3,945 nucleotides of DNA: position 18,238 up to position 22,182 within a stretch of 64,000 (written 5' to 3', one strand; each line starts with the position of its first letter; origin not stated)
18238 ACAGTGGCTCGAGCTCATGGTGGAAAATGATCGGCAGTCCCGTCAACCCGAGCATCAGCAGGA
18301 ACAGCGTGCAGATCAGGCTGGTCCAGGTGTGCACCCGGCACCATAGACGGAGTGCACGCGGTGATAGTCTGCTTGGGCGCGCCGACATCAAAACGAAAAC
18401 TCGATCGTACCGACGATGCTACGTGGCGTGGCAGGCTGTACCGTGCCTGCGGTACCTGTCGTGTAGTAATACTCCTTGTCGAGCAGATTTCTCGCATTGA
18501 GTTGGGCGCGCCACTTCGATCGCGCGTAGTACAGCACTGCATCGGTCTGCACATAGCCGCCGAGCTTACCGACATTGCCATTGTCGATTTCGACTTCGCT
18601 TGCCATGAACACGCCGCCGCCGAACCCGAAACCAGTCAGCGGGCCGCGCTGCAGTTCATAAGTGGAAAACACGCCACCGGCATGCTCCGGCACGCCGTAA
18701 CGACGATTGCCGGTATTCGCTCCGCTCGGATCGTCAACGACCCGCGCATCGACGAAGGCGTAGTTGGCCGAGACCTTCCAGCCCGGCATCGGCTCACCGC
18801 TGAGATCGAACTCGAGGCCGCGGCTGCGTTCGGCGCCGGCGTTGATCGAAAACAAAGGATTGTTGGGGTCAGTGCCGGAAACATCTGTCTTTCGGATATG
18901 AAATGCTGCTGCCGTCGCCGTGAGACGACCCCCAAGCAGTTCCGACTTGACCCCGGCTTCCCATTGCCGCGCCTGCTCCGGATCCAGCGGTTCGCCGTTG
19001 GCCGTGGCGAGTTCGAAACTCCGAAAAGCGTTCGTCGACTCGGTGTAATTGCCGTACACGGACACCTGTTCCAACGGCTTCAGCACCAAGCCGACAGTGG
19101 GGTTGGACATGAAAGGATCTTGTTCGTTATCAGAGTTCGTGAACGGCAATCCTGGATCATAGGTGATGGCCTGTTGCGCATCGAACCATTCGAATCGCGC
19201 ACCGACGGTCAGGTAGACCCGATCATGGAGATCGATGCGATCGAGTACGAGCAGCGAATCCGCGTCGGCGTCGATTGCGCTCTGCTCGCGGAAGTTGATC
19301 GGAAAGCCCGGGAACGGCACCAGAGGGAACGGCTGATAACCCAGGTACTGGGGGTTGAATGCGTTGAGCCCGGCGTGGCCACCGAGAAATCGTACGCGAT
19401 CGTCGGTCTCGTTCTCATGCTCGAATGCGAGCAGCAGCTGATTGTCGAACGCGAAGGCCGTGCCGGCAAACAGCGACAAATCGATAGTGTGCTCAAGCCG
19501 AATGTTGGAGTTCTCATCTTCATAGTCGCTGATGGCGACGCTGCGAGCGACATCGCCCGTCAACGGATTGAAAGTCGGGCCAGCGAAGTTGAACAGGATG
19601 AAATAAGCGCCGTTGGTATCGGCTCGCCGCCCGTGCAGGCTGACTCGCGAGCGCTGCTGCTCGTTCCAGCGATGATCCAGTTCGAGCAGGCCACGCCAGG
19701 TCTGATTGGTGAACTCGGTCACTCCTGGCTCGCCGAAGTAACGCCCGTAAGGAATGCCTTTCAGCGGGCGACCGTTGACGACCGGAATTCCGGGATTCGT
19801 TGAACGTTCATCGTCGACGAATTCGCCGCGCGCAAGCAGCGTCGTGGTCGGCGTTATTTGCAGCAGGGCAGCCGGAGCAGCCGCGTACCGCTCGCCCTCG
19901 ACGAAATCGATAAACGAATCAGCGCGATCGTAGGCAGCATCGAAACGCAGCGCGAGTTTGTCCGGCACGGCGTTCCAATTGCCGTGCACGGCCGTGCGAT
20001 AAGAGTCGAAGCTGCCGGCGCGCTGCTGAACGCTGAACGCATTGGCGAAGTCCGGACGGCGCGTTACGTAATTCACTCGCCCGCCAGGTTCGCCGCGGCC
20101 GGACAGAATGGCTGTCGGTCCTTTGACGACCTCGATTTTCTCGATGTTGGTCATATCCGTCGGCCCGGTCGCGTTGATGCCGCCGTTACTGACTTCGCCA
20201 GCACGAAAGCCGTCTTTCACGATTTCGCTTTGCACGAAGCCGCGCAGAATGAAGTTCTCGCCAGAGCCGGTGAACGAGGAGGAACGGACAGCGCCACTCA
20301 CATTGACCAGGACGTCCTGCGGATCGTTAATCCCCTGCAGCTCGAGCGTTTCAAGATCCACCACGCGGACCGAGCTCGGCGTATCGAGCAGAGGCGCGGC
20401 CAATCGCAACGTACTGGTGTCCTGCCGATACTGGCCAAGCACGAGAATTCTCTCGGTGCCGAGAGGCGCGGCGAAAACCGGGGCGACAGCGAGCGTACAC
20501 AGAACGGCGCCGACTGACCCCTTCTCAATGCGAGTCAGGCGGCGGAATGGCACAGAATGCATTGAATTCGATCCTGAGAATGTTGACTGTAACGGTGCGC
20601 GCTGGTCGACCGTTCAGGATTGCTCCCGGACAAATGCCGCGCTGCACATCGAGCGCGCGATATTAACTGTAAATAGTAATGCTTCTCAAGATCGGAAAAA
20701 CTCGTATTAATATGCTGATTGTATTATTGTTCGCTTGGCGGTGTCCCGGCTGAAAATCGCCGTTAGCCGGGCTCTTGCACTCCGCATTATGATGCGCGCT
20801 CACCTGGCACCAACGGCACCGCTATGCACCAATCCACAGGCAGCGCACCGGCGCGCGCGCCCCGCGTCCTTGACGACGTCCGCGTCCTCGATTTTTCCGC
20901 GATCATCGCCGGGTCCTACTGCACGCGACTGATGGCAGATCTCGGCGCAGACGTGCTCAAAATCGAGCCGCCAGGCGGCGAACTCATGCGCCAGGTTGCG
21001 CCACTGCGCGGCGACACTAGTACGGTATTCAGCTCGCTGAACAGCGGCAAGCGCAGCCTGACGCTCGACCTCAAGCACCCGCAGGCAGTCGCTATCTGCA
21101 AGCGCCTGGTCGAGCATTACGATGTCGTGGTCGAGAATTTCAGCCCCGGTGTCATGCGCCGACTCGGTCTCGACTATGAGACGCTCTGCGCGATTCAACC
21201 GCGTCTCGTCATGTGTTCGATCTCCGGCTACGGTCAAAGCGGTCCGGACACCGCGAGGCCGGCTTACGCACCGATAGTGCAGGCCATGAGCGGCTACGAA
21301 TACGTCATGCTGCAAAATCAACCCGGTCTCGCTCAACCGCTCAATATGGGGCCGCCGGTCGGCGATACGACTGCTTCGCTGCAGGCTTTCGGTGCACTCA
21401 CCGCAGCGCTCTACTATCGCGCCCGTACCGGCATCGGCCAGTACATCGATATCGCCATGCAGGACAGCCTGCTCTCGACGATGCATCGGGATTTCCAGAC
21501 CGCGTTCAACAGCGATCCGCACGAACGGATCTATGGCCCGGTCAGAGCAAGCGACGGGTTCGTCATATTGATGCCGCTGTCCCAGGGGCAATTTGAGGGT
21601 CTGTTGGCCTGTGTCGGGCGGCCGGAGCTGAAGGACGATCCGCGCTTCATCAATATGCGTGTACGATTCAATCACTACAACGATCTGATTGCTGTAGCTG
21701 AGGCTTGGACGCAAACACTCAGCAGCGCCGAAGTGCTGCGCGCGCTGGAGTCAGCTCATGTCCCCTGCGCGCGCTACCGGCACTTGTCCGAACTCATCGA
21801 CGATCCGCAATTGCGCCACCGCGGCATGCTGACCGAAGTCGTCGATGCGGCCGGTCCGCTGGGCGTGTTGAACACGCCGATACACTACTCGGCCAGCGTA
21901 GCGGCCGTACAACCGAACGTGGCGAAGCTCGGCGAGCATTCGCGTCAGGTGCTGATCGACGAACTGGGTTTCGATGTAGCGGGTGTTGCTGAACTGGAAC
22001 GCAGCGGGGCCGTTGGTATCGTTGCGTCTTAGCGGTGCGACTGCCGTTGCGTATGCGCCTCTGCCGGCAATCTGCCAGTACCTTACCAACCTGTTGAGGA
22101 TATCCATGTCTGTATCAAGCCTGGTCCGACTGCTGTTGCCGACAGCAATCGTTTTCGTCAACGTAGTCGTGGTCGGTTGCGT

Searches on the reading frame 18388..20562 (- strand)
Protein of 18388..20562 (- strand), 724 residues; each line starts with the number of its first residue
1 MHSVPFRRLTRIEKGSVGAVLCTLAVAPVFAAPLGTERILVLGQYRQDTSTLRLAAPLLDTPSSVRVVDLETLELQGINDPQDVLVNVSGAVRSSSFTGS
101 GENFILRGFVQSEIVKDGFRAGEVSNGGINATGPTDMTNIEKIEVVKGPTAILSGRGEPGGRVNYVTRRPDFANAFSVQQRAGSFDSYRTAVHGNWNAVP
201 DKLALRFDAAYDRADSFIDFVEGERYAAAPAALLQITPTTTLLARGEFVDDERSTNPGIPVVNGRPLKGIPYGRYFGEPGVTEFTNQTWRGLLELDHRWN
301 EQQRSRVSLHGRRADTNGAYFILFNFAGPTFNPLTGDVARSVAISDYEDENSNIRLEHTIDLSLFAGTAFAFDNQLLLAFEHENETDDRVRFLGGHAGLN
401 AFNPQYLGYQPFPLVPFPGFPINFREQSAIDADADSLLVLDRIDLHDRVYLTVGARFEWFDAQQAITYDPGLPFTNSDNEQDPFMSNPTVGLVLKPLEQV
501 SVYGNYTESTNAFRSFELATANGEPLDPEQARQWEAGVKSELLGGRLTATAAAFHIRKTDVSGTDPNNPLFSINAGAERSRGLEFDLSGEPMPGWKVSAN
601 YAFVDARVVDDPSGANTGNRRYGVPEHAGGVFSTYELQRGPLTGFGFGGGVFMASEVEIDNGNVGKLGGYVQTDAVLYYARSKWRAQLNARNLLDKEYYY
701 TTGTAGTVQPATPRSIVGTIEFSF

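Call 92: search_protein_families(library=pfam, proteins=[window:18388-20562:-], max_evalue=0.00001)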
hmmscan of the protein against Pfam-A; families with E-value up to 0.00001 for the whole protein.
window:18388-20562:- (724 aa): 2 families
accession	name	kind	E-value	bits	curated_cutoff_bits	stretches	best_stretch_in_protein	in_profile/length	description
PF00593.30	TonB_dep_Rec_b-barrel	-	1.9e-47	163.6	27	1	236-693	9-436/436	TonB dependent receptor-like, beta-barrel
PF07715.20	Plug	-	8.8e-19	68.4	23.9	1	58-161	2-106/107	TonB-dependent Receptor Plug Domain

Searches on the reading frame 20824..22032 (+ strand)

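Call 92: search_protein_families(library=pfam, proteins=[window:20824-22032:+], max_evalue=0.00001)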
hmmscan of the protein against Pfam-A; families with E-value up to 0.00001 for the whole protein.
window:20824-22032:+ (402 aa): 1 family
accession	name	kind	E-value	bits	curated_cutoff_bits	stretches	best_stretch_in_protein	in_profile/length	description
PF02515.22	CoA_transf_3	-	3.4e-99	332.9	23.3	1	16-372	1-365/366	CoA-transferase family III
